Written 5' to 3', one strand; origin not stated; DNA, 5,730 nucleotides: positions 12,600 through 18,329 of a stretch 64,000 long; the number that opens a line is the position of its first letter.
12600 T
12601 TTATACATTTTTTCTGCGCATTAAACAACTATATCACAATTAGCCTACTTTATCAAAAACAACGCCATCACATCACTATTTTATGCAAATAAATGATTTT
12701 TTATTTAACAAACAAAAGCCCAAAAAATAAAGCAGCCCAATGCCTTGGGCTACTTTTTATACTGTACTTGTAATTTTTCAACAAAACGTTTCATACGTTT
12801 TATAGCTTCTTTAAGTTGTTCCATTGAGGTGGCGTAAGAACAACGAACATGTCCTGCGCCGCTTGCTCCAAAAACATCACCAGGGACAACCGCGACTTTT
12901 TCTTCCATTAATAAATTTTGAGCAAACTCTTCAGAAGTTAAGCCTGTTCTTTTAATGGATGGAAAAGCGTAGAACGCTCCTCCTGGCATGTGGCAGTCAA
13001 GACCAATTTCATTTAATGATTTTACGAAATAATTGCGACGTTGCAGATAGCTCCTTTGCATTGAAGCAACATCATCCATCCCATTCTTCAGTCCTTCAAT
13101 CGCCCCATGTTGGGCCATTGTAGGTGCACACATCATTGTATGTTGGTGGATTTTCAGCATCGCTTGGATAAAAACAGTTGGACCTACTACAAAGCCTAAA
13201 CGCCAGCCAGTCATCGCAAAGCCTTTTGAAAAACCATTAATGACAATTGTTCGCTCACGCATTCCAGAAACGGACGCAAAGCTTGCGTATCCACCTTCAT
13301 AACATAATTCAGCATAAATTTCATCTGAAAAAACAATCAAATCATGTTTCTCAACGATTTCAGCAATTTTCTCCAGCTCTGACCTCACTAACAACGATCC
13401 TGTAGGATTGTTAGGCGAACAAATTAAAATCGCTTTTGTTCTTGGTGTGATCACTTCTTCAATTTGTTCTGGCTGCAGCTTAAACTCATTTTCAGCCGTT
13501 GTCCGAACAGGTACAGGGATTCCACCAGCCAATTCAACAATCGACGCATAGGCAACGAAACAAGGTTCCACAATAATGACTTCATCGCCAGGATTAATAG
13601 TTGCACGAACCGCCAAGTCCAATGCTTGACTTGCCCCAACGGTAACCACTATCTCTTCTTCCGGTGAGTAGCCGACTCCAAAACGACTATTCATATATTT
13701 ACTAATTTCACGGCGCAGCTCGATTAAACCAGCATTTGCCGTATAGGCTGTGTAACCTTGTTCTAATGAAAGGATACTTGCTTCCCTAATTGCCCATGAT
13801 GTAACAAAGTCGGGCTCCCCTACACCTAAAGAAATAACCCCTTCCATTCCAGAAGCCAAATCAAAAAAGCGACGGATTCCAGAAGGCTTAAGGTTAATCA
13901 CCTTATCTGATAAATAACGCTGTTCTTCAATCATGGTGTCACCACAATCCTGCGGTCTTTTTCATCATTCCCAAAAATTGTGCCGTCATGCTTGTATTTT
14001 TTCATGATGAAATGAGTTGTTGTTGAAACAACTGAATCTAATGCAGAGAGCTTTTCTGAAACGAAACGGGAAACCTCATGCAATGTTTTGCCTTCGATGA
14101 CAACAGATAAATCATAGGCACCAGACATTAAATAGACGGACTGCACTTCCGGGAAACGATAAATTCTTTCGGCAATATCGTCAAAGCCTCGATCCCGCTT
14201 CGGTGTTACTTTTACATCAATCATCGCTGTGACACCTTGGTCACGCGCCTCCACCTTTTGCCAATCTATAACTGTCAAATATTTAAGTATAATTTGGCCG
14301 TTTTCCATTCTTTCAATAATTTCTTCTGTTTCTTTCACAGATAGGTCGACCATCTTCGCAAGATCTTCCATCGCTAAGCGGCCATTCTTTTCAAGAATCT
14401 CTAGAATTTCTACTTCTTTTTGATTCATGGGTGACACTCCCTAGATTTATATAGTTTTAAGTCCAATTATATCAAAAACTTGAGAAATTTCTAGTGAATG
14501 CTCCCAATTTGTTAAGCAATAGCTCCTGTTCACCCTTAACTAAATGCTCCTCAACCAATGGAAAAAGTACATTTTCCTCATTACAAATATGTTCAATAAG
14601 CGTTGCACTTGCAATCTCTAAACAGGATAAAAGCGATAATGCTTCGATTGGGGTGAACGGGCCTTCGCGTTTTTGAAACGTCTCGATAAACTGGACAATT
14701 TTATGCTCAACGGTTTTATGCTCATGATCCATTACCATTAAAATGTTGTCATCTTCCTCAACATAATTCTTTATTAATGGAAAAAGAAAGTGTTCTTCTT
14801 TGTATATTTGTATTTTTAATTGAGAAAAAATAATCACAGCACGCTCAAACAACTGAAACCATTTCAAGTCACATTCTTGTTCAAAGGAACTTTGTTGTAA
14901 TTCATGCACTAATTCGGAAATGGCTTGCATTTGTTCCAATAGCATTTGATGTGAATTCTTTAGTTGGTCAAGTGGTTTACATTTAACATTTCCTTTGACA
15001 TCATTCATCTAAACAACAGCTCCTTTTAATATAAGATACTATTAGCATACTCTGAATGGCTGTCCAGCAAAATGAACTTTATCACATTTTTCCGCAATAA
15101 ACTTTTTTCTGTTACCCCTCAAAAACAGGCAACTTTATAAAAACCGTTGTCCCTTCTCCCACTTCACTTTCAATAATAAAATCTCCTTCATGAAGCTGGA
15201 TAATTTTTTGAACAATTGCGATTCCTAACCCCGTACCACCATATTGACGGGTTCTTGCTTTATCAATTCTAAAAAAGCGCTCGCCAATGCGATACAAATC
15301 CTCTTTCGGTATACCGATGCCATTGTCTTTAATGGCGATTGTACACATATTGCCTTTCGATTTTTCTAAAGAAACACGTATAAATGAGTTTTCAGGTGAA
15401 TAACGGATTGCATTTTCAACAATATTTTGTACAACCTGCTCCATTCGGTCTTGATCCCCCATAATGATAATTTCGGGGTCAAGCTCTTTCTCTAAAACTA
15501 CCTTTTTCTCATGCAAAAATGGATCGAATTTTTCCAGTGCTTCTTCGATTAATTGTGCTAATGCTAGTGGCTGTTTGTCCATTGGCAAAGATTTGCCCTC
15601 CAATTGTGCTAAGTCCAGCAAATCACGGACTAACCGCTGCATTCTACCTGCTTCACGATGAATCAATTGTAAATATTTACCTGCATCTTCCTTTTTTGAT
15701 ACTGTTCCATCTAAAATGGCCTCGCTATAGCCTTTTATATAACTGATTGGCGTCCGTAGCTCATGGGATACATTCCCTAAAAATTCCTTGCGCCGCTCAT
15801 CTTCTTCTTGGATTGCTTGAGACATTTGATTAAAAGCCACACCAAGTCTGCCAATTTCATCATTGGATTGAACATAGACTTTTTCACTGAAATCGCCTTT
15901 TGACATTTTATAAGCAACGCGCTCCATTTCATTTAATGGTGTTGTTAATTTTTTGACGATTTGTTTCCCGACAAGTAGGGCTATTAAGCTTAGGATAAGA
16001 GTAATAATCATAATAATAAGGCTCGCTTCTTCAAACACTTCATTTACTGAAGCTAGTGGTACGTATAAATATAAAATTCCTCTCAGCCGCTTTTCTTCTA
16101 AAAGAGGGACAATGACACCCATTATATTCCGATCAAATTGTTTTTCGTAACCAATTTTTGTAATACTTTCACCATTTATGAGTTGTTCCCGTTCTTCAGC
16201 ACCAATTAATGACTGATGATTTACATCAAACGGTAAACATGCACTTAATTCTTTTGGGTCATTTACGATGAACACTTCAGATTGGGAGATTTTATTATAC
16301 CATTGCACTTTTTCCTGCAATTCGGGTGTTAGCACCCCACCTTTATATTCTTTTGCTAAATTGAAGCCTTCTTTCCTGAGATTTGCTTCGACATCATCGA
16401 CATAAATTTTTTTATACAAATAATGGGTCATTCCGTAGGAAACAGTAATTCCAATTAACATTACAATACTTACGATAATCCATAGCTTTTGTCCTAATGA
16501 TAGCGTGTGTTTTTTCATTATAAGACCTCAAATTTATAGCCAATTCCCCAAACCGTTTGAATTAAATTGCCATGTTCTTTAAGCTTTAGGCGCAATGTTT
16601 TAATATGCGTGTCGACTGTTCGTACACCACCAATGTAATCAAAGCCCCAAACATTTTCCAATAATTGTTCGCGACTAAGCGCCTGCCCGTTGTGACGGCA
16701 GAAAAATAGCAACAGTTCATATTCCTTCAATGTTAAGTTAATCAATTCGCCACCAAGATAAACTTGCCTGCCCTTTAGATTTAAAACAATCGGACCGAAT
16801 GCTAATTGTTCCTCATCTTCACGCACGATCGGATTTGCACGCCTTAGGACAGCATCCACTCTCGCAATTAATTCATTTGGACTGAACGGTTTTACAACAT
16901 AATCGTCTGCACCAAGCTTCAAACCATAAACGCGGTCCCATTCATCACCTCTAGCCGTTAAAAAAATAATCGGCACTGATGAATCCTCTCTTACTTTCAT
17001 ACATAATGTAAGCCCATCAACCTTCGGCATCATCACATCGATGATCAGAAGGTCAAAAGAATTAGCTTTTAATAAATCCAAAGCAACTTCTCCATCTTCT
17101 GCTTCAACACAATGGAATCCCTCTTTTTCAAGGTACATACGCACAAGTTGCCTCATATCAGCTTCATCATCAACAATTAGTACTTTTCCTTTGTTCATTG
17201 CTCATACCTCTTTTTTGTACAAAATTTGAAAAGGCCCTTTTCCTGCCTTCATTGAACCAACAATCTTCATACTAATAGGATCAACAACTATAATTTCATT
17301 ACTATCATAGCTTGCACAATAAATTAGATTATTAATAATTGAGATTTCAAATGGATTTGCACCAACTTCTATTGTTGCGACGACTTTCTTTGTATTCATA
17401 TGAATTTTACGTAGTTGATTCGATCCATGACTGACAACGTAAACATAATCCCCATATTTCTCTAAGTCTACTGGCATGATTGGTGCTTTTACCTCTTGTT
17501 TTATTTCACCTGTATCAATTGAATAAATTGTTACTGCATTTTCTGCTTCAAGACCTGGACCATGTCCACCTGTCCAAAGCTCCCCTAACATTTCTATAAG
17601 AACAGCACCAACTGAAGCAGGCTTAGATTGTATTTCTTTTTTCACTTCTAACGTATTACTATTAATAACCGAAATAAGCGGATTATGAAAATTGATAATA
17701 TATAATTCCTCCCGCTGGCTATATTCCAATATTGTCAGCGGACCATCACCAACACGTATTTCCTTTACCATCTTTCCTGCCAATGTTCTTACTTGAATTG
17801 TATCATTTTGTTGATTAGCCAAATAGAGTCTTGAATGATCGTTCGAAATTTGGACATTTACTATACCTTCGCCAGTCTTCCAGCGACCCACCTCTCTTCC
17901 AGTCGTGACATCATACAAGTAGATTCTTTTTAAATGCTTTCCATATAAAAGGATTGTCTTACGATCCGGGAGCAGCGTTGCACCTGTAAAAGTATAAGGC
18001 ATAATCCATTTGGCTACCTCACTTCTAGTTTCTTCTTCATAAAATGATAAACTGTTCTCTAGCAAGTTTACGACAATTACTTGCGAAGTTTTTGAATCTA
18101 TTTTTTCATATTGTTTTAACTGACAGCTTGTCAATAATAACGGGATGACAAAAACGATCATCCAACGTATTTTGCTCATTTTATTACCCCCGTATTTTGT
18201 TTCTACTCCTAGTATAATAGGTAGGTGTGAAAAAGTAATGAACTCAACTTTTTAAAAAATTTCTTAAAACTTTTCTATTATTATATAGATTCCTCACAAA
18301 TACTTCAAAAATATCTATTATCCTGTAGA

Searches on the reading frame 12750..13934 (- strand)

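Call 57: search_protein_families(library=pfam, proteins=[window:12750-13934:-], max_evalue=0.001)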
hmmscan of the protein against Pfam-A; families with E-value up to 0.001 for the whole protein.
window:12750-13934:- (394 aa): 5 families
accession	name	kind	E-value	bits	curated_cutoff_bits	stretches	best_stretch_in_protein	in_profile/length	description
PF00155.27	Aminotran_1_2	-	9.8e-76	255.7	19.7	1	32-380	2-360/361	Aminotransferase class I and II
PF01041.23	DegT_DnrJ_EryC1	-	1e-14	55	19.8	1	93-204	40-145/360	DegT/DnrJ/EryC1/StrS aminotransferase family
PF00266.25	Aminotran_5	-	2.5e-08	33.8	21.5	1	89-204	58-175/371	Aminotransferase class-V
PF01053.26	Cys_Met_Meta_PP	-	3.3e-06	26.4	27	1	97-206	73-175/381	Cys/Met metabolism PLP-dependent enzyme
PF01212.27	Beta_elim_lyase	-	2.4e-05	24.3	27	1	48-204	13-168/288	Beta-eliminating lyase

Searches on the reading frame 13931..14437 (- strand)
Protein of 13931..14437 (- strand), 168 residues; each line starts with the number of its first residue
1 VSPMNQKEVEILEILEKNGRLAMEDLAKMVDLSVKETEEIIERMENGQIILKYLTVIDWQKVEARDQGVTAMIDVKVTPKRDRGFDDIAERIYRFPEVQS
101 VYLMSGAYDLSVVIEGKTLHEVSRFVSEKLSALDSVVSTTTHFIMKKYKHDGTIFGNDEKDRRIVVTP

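Call 57: search_protein_families(library=pfam, proteins=[window:13931-14437:-], max_evalue=0.001)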
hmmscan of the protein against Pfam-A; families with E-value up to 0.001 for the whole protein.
window:13931-14437:- (168 aa): 5 families
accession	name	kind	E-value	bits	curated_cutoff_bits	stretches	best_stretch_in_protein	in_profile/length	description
PF01037.27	AsnC_trans_reg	-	1.5e-17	63.7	25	1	74-146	2-72/73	Lrp/AsnC ligand binding domain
PF13412.12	HTH_24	-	1.1e-07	31.8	21.9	1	4-50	1-47/48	Winged helix-turn-helix DNA-binding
PF13404.12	HTH_AsnC-type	-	2.4e-06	27.7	27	1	10-45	7-42/42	AsnC-type helix-turn-helix domain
PF25212.1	HVO_A0114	-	0.00039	20.6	27.6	1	4-50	20-66/84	HVO_A0114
PF22482.2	AsnC_trans_reg_3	-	0.00076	20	24.4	0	82-152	21-90/95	PF0864 C-terminal dimeric alpha+beta barrel domain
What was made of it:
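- Checked: The weak SigB-like hit at 13931-14437 is an Lrp/AsnC regulator (call 57).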

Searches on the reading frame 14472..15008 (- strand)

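Call 57: search_protein_families(library=pfam, proteins=[window:14472-15008:-], max_evalue=0.001)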
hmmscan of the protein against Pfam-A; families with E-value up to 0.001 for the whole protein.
window:14472-15008:- (178 aa): 1 family
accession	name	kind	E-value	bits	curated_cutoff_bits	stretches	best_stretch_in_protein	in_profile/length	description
PF01814.28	Hemerythrin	-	2.7e-13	51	25.3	1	12-152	2-127/127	Hemerythrin HHE cation binding domain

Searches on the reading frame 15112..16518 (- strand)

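Call 57: search_protein_families(library=pfam, proteins=[window:15112-16518:-], max_evalue=0.001)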
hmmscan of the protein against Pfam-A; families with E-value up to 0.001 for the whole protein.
window:15112-16518:- (468 aa): 5 families
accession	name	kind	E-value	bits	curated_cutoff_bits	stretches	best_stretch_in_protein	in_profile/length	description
PF02518.31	HATPase_c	-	1.3e-31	109.7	26.4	1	354-465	1-109/111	Histidine kinase-, DNA gyrase B-, and HSP90-like ATPase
PF00512.31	HisKA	-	6.2e-20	71.4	26.9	1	243-307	2-64/66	His Kinase A (phospho-acceptor) domain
PF00672.30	HAMP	-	3.9e-14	53.1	25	1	188-238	3-53/53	HAMP domain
PF13589.12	HATPase_c_3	-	1.4e-05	25.6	25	1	359-432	3-76/137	Histidine kinase-, DNA gyrase B-, and HSP90-like ATPase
PF14501.12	HATPase_c_5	-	0.00074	19.8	22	0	361-452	8-91/102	GHKL domain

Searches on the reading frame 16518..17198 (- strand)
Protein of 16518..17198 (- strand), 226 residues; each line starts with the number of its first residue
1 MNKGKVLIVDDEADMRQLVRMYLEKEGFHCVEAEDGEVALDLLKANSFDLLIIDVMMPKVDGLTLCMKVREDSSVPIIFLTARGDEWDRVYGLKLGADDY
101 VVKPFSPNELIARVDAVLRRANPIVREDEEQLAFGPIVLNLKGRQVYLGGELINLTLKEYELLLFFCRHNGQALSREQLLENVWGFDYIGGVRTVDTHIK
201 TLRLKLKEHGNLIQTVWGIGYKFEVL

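Call 57: search_protein_families(library=pfam, proteins=[window:16518-17198:-], max_evalue=0.001)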
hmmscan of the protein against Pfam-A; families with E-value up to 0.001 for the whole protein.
window:16518-17198:- (226 aa): 2 families
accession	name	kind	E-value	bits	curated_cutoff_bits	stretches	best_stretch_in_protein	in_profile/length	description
PF00072.30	Response_reg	-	1.2e-33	116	30.2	1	6-114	1-110/111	Response regulator receiver domain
PF00486.34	Trans_reg_C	-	3.2e-25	88.5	26.2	1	151-223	2-77/77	Transcriptional regulatory protein, C terminal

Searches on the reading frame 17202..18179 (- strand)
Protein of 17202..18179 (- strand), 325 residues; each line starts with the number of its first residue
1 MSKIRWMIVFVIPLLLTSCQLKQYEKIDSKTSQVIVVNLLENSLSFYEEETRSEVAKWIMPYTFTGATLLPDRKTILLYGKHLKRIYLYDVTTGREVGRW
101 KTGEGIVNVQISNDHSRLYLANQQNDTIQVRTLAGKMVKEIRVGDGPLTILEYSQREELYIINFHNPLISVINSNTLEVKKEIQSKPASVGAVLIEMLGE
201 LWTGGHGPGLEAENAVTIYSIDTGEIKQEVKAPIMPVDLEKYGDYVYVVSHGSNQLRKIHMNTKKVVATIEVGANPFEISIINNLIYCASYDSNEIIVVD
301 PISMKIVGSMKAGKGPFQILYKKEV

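Call 57: search_protein_families(library=pfam, proteins=[window:17202-18179:-], max_evalue=0.001)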
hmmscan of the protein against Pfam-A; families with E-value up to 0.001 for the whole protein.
window:17202-18179:- (325 aa): 4 families
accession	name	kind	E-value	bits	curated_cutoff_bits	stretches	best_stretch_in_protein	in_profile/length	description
PF21783.3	YNCE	-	1.3e-06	28.5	27.1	1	31-279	81-331/339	YNCE-like beta-propeller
PF25174.1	Beta-prop_THOC3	-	3.5e-06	26.7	305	1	71-278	56-259/272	THOC3 beta-propeller domain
PF02239.22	Cytochrom_D1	-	0.00014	21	25.5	0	107-189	35-121/368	Cytochrome D1 heme domain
PF13570.13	Beta-prop_ACSF4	-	0.00017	21.5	133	0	210-294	76-156/329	Beta-alanine-activating enzyme, beta-propeller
